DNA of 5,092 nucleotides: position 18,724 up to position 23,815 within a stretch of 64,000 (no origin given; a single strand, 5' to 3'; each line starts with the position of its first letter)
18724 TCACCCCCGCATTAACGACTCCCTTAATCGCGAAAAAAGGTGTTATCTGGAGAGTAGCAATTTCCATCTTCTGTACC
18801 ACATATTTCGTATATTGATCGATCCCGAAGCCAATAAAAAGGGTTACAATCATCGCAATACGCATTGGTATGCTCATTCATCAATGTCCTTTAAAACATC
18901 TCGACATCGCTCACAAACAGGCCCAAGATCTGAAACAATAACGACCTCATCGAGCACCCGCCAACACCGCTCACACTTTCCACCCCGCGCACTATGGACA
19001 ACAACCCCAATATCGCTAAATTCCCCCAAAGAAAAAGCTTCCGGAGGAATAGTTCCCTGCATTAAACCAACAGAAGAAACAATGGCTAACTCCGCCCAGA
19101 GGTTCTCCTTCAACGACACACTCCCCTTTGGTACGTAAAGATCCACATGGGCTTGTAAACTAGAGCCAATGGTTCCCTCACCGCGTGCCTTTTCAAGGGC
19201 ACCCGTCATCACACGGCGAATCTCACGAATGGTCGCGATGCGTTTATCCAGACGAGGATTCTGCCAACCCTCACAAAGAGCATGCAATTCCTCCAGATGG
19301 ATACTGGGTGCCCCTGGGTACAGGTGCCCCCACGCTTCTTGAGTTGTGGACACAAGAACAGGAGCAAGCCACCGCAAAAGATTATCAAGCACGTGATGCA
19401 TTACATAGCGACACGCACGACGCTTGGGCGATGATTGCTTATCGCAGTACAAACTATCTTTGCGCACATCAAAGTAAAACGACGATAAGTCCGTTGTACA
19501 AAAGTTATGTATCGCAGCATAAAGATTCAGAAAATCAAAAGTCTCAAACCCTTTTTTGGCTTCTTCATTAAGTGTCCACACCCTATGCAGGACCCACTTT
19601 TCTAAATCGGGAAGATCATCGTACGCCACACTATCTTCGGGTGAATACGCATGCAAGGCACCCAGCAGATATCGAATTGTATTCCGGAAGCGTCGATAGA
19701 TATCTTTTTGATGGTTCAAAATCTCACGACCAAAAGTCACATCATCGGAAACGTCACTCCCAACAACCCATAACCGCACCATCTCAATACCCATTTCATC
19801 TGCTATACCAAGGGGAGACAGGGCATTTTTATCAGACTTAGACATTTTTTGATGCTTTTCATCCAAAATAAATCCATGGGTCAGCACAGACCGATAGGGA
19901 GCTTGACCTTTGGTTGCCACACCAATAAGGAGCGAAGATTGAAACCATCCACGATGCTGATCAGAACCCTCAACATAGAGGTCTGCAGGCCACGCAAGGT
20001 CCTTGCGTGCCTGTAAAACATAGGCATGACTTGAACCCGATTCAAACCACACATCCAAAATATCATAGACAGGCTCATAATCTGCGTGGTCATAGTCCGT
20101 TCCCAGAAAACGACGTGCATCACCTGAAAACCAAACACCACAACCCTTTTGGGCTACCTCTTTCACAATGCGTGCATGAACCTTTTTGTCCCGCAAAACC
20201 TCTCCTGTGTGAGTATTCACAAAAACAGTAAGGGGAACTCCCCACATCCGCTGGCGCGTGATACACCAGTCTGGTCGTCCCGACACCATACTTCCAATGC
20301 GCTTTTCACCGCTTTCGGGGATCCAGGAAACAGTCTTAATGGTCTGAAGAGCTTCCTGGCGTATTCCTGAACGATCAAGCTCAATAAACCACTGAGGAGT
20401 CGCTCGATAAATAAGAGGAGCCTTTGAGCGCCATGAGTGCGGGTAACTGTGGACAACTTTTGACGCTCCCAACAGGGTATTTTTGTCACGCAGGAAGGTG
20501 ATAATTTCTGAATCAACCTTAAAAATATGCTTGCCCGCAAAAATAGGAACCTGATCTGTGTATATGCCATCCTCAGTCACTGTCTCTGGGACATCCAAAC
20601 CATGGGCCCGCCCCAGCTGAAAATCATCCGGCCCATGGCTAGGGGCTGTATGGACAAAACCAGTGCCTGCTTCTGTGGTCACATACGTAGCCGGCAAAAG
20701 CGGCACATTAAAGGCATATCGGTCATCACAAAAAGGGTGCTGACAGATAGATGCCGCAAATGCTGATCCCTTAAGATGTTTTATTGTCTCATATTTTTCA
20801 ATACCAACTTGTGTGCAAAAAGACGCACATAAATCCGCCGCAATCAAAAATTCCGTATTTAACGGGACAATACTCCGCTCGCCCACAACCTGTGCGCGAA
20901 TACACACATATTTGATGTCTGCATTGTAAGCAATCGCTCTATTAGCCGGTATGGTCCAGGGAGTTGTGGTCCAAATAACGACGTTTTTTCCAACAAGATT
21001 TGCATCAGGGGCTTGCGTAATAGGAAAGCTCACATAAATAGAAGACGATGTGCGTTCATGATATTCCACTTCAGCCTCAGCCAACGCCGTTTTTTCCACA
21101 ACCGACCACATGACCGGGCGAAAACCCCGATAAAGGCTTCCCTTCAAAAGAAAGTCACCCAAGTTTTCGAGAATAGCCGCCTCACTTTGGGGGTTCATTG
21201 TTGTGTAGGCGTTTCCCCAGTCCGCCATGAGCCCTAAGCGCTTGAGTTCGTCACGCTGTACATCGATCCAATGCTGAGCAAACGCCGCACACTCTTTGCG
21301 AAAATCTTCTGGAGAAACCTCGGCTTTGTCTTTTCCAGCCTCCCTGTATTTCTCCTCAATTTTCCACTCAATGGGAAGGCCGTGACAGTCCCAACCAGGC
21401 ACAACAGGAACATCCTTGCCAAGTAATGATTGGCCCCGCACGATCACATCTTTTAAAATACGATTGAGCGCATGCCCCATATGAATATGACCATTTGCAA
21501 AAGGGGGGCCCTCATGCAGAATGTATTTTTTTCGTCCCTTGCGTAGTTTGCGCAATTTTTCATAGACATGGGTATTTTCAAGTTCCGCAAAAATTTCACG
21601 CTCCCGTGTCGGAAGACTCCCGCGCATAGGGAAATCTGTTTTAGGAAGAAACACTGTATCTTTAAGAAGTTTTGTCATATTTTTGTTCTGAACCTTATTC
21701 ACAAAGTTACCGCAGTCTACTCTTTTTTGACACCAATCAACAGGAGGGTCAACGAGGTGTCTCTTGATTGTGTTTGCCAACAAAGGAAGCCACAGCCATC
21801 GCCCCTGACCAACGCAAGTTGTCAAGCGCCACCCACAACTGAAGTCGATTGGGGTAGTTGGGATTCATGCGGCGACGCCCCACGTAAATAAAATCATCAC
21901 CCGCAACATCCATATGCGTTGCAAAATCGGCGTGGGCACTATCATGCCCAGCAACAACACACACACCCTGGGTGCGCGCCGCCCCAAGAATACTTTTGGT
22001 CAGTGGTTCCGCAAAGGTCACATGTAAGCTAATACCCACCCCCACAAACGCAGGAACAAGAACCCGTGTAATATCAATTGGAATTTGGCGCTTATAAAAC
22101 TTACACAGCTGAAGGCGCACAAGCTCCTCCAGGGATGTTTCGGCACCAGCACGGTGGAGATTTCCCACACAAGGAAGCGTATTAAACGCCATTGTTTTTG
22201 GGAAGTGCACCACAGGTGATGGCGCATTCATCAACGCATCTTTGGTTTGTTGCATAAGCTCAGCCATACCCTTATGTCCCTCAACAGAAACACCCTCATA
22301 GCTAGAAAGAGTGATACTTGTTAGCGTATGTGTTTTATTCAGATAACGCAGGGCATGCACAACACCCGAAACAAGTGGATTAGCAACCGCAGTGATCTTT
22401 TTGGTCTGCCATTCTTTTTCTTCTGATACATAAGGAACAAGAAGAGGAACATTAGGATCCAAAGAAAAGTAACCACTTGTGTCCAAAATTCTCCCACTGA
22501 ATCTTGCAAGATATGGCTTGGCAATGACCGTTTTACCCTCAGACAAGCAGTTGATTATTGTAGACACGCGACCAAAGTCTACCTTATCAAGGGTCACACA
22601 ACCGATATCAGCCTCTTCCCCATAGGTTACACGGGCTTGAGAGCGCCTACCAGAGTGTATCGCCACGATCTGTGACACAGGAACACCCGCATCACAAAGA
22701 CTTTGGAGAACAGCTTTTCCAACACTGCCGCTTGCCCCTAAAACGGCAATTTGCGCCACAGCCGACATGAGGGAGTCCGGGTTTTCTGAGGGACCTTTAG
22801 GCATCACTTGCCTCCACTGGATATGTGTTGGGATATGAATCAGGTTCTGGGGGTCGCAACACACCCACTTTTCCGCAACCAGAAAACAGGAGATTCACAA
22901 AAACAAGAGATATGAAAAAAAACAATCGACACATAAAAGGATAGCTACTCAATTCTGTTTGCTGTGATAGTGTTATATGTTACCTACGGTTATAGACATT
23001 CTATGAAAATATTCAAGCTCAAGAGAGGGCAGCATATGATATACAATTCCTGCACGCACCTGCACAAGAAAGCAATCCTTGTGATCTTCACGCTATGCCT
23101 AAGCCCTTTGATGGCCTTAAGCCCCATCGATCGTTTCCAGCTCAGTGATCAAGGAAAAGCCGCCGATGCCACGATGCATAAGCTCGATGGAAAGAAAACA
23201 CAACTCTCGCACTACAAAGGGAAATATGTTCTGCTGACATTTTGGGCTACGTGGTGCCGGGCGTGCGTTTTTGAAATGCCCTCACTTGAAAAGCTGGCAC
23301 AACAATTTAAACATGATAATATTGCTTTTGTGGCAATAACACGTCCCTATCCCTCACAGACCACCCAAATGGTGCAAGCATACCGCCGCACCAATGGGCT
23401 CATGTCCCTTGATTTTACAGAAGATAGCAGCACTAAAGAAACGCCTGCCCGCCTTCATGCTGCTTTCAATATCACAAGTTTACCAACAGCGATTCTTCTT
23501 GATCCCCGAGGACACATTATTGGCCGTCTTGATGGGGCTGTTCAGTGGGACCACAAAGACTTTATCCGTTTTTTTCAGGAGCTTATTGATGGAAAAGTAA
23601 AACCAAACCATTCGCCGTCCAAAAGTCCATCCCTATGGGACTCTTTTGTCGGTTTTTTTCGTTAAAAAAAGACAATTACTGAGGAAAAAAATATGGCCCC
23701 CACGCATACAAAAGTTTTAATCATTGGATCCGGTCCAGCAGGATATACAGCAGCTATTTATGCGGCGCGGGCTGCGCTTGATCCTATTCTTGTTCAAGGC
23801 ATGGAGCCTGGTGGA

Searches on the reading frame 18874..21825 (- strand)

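Call 8: search_protein_families(library=pfam, proteins=[window:18874-21825:-], max_evalue=0.001)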
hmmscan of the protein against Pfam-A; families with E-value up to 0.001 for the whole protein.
window:18874-21825:- (983 aa): 6 families
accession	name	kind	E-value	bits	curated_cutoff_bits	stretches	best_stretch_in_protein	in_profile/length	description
PF00133.28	tRNA-synt_1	-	8.5e-128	427.1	22.7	1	80-697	4-412/414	tRNA synthetases class I (I, L, M and V)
PF08264.19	Anticodon_1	-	2.2e-25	89.7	25.1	1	742-894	1-146/148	Anticodon-binding domain of tRNA ligase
PF09334.17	tRNA-synt_1g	-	5e-14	52.3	20.1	1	108-160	8-60/391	tRNA synthetases class I (M)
PF06827.20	zf-FPG_IleRS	-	0.00041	20.6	21.3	0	948-977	1-30/30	Zinc finger found in FPG and IleRS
PF13603.12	tRNA-synt_1_2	-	0.00059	19.8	25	0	350-419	78-143/185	Leucyl-tRNA synthetase, editing domain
PF01921.24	tRNA-synt_1f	-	0.00091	18.7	27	0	638-717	262-339/360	tRNA synthetases class I (K)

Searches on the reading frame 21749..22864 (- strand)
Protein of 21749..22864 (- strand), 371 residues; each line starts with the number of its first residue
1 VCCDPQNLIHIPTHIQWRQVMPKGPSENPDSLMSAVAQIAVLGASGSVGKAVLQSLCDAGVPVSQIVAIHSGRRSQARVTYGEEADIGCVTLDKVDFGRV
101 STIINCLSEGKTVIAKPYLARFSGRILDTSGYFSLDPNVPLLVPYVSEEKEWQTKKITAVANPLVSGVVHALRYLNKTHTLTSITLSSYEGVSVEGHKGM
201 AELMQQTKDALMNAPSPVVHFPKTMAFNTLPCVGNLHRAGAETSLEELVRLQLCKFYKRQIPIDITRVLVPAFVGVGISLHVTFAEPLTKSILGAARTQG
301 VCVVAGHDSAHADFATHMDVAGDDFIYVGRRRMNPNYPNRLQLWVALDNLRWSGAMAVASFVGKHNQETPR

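Call 8: search_protein_families(library=pfam, proteins=[window:21749-22864:-], max_evalue=0.001)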
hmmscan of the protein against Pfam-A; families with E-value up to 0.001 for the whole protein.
window:21749-22864:- (371 aa): 2 families
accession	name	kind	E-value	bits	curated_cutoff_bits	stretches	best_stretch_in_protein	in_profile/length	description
PF02774.23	Semialdhyde_dhC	-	4.1e-20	73.1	26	1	179-352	9-184/184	Semialdehyde dehydrogenase, dimerisation domain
PF01118.30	Semialdhyde_dh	-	2.6e-08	34.7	26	1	38-149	1-116/121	Semialdehyde dehydrogenase, NAD binding domain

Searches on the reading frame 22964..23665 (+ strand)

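Call 8: search_protein_families(library=pfam, proteins=[window:22964-23665:+], max_evalue=0.001)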
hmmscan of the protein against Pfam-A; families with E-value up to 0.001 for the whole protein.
window:22964-23665:+ (233 aa): 6 families
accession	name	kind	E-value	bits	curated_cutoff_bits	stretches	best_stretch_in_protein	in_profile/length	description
PF00578.27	AhpC-TSA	-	3e-16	59.9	26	1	65-185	4-121/124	AhpC/TSA family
PF08534.16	Redoxin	-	8.8e-13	48.7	26.6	1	66-186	6-129/148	Redoxin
PF13905.12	Thioredoxin_8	-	2.1e-12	47.7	27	1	86-185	1-94/94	Thioredoxin-like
PF00085.26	Thioredoxin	-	2.4e-07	31.2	23.5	1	85-125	17-56/103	Thioredoxin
PF13098.12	Thioredoxin_2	-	4.5e-06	27.4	27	1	85-194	4-96/104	Thioredoxin-like domain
PF00255.25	GSHPx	-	0.0006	19.8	27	1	70-124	5-58/108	Glutathione peroxidase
